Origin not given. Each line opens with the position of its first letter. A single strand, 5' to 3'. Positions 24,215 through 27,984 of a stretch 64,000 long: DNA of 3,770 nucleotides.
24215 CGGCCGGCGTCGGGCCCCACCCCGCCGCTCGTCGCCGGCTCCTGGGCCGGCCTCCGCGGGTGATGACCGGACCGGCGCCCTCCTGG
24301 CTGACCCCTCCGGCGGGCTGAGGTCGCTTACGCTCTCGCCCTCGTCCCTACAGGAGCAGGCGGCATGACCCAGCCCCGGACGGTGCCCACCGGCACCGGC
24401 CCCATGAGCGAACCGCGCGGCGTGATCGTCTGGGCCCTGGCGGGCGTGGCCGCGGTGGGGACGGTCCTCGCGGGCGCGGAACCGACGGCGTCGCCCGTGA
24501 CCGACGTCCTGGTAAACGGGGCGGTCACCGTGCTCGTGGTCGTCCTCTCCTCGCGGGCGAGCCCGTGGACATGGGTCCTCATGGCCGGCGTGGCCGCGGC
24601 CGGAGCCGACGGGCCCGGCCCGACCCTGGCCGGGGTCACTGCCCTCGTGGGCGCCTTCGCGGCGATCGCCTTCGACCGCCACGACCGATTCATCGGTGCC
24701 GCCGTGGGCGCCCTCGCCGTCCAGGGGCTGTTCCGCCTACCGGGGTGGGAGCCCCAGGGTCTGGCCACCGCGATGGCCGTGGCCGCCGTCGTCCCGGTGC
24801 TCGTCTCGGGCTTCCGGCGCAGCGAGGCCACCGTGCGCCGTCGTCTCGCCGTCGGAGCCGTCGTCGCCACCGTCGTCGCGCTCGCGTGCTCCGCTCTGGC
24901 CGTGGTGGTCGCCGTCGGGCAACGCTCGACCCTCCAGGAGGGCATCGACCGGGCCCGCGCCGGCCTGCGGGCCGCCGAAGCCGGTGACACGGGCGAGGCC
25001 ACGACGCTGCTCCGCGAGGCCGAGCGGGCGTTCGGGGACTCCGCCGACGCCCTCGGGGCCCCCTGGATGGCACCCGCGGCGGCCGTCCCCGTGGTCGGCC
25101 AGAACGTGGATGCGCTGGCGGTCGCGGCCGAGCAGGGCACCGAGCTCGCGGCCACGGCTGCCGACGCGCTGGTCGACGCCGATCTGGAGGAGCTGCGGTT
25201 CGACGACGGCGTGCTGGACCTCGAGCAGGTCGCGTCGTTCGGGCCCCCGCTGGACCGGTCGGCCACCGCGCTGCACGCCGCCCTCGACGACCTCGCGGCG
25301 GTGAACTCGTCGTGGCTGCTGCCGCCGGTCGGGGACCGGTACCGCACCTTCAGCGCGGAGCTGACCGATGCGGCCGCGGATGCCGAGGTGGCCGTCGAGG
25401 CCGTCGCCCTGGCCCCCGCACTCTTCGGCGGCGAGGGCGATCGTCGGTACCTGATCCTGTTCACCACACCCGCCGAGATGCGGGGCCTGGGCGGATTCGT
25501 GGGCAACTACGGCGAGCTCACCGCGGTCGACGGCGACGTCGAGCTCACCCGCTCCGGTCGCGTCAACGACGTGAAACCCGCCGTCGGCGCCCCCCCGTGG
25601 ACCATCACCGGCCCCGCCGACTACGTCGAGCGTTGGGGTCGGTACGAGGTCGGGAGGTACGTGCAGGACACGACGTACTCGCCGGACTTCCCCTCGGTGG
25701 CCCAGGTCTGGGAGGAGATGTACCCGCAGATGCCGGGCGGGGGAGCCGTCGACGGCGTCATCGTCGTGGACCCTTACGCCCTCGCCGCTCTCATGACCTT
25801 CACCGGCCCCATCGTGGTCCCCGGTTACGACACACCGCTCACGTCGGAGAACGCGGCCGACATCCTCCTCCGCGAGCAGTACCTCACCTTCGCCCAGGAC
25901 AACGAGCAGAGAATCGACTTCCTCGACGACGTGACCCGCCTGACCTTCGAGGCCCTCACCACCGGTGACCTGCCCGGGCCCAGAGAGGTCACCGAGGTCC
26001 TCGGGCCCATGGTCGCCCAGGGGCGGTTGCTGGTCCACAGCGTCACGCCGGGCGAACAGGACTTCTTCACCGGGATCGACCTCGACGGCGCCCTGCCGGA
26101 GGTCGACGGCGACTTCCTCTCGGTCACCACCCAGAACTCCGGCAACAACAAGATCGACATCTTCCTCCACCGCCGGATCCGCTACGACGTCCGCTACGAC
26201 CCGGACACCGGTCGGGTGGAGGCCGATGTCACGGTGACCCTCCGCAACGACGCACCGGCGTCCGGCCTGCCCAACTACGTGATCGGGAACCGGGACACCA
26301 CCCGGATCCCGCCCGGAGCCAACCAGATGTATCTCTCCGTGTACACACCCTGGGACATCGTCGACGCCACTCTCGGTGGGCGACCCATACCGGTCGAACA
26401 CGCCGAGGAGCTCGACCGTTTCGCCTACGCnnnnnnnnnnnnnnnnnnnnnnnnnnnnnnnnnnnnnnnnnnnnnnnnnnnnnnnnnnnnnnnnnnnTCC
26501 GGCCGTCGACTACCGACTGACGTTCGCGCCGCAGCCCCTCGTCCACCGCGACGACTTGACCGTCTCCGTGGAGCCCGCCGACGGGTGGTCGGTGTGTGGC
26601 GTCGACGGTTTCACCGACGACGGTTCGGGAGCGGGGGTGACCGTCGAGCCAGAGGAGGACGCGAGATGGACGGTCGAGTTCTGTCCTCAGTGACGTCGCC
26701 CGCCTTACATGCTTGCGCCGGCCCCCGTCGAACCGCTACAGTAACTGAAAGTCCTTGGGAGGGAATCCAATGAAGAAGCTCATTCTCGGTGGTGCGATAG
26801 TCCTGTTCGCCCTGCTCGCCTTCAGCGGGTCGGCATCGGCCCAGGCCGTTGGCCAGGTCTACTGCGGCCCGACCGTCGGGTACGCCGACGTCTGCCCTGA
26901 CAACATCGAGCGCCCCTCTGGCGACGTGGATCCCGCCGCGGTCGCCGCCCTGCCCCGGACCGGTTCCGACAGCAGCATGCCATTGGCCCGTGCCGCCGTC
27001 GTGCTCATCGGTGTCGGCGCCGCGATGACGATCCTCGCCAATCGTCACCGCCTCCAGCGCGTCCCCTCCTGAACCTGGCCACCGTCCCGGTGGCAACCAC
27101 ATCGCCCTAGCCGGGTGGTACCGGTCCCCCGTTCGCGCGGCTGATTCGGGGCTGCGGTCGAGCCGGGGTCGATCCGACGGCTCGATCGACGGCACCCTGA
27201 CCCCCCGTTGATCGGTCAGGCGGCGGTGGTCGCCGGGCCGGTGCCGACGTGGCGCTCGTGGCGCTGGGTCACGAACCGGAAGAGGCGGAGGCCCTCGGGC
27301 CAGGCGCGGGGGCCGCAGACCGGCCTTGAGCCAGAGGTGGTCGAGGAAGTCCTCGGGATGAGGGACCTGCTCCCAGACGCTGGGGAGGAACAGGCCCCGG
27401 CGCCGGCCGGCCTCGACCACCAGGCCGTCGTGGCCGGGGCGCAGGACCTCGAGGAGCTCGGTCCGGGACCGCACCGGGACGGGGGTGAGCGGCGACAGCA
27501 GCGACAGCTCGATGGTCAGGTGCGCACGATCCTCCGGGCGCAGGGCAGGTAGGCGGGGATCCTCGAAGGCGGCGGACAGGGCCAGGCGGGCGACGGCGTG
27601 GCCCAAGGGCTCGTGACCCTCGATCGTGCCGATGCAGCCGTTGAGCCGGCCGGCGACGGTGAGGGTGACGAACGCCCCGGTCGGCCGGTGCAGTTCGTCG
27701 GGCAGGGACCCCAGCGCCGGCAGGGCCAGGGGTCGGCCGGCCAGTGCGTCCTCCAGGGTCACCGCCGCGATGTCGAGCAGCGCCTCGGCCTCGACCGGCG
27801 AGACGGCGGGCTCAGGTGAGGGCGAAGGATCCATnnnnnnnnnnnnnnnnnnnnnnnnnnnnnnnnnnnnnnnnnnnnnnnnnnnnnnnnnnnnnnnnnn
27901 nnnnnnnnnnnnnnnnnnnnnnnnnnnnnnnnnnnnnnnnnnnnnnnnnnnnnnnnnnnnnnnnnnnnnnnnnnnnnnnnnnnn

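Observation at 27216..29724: AmmeMemoRadiSam cassette (radical SAM - Memo - AMMECR1) with translational coupling; two of three genes are frame-damaged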

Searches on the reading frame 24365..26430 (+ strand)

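Call 57: search_protein_families(library=pfam, max_evalue=0.001, proteins=[window:24365-26430:+])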
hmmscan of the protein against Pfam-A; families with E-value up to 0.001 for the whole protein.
window:24365-26430:+ (688 aa): 1 family
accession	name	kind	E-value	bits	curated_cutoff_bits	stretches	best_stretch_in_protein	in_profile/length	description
PF13196.11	DUF4012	-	5.7e-38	131.1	28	1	357-506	1-144/144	Protein of unknown function (DUF4012)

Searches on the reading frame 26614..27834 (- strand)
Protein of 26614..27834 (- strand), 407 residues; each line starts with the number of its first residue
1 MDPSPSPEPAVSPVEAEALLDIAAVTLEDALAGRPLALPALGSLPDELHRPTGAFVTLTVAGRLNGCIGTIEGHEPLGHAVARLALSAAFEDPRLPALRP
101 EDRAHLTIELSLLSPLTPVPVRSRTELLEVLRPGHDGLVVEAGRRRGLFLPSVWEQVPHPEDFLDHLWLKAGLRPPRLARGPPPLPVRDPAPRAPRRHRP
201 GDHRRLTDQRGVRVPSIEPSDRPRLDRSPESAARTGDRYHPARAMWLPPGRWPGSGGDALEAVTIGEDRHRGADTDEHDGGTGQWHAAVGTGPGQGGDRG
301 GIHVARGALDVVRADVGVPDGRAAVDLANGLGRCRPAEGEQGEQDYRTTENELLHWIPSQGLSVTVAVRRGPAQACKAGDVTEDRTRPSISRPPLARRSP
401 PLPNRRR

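Call 79: search_protein_families(library=ncbifam, max_evalue=0.001, proteins=[window:26614-27834:-])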
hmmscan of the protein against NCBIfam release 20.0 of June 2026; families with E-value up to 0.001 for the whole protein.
seq(407 aa): 3 families
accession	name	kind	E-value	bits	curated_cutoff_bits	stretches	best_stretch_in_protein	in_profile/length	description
TIGR04335.1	AmmeMemoSam_A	hypoth_equivalog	1.8e-47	161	99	1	18-175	2-158/175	AmmeMemoRadiSam system protein A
TIGR00296.1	TIGR00296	hypoth_equivalog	5.1e-25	88.3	91.05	1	17-175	10-170/200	TIGR00296 family protein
NF002000.0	PRK00801.1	equivalog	4.2e-24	84.8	273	1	16-175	9-167/201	hypothetical protein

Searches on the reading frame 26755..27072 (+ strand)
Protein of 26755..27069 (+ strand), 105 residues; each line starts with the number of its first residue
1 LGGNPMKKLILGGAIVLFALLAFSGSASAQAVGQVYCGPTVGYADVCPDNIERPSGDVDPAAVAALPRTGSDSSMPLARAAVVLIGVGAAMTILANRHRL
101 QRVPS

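Call 6: search_protein_families(library=ncbifam, max_evalue=0.01, proteins=[window:26755-27069:+])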
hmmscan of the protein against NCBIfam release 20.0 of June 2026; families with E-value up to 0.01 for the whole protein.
seq(105 aa): 2 families
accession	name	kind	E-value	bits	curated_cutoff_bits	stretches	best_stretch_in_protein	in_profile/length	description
NF041528.1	strep_LAETG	domain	0.0024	17.6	30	0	69-97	5-34/35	LAETG motif-containing sortase-dependent surface protein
NF058582.1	Microco_LAVTG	domain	0.0039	17.3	27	1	66-94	2-30/34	LAVTG motif-containing sortase-dependent surface protein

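Call 7: search_protein_families(library=pfam, max_evalue=0.01, proteins=[window:26755-27069:+])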
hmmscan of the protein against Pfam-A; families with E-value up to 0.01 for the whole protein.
seq(105 aa): 0 families

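Call 62: find_encoding_contigs(protein=window:26770-27072:+, flank=3000, max_places=5)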
Protein window:26770-27072:+ (100 aa): 2 contigs read that carry it; 2 places shown.
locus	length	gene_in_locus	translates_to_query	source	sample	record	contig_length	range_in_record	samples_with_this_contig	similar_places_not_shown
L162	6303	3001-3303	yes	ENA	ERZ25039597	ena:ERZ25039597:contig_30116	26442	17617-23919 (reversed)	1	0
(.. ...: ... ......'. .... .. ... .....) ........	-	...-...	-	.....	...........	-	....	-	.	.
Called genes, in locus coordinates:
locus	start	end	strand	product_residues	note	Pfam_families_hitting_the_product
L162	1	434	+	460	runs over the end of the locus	PF13458:Peripla_BP_6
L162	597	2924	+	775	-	PF13196:DUF4012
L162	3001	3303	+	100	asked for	-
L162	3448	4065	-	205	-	PF01871:AMMECR1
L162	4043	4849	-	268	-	PF01875:Memo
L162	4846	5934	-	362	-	PF04055:Radical_SAM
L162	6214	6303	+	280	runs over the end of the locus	PF00561:Abhydrolase_1, PF12146:Hydrolase_4, PF12697:Abhydrolase_6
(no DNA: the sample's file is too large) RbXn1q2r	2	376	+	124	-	?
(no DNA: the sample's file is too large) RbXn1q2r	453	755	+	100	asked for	-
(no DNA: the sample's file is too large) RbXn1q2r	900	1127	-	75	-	?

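Call 69: find_homologous_proteins(query=window:26770-27069:+, max_evalue=0.001)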
Query seq(100 aa) (100 aa): 8 proteins with E <= 0.001 among 328 candidates.
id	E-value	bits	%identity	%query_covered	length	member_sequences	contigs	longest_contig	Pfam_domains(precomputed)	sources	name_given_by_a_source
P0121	1.6e-56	206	100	100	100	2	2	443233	-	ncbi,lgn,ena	-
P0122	1.3e-49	184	91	100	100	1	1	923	-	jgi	jgi:hypothetical protein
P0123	1.8e-48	180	86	100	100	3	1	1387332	-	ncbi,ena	-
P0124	1.4e-47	177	84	100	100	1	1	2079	-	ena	-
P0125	9.3e-45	168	80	100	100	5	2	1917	-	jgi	jgi:hypothetical protein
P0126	1.5e-43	164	84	98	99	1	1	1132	-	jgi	-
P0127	2.9e-42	160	83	100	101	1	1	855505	-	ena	-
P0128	4.7e-22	95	54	97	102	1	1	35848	-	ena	-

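Call 70: find_encoding_contigs(protein=P0123, flank=5000, max_places=3)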
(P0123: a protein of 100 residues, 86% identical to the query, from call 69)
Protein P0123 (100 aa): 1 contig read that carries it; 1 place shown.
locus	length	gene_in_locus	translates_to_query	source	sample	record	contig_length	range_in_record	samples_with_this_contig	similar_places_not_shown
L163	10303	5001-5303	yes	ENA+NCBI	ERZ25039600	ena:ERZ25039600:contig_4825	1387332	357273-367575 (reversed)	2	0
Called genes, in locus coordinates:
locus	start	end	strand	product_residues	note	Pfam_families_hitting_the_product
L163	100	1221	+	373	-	PF13458:Peripla_BP_6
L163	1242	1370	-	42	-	-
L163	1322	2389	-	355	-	PF00070:Pyr_redox (faint), PF01266:DAO (faint), PF07992:Pyr_redox_2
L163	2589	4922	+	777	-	PF13196:DUF4012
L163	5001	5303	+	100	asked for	-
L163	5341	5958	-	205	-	PF01871:AMMECR1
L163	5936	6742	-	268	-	PF01875:Memo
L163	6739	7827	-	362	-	PF04055:Radical_SAM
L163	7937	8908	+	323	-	PF00561:Abhydrolase_1, PF12146:Hydrolase_4, PF12697:Abhydrolase_6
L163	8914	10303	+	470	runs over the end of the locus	PF03007:WS_DGAT_cat, PF06974:WS_DGAT_C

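Call 71: find_encoding_contigs(protein=P0128, flank=5000, max_places=3)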
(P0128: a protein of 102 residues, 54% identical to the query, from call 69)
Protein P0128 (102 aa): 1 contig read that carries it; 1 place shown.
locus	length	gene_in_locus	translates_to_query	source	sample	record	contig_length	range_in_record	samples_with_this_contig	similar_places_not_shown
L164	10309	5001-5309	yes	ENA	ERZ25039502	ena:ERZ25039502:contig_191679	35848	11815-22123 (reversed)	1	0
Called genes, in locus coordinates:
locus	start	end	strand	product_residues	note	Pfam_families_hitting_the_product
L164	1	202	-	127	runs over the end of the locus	-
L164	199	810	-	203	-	PF00753:Lactamase_B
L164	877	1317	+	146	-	PF02771:Acyl-CoA_dh_N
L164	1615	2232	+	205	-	-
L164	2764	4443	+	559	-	PF13196:DUF4012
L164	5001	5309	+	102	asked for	-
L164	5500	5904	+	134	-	-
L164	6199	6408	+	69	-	-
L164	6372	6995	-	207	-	-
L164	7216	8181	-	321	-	-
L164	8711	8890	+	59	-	-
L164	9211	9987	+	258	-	PF13489:Methyltransf_23, PF13847:Methyltransf_31 (weak), PF08241:Methyltransf_11, PF08242:Methyltransf_12, PF13649:Methyltransf_25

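Call 77: list_cluster_members(proteins=[P0121])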
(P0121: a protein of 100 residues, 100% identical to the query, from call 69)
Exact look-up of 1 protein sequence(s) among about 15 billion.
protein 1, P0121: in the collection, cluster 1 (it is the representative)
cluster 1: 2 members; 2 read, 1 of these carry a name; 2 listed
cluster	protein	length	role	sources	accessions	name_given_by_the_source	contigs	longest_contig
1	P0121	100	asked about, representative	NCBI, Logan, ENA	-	-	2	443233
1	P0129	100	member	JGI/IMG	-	hypothetical protein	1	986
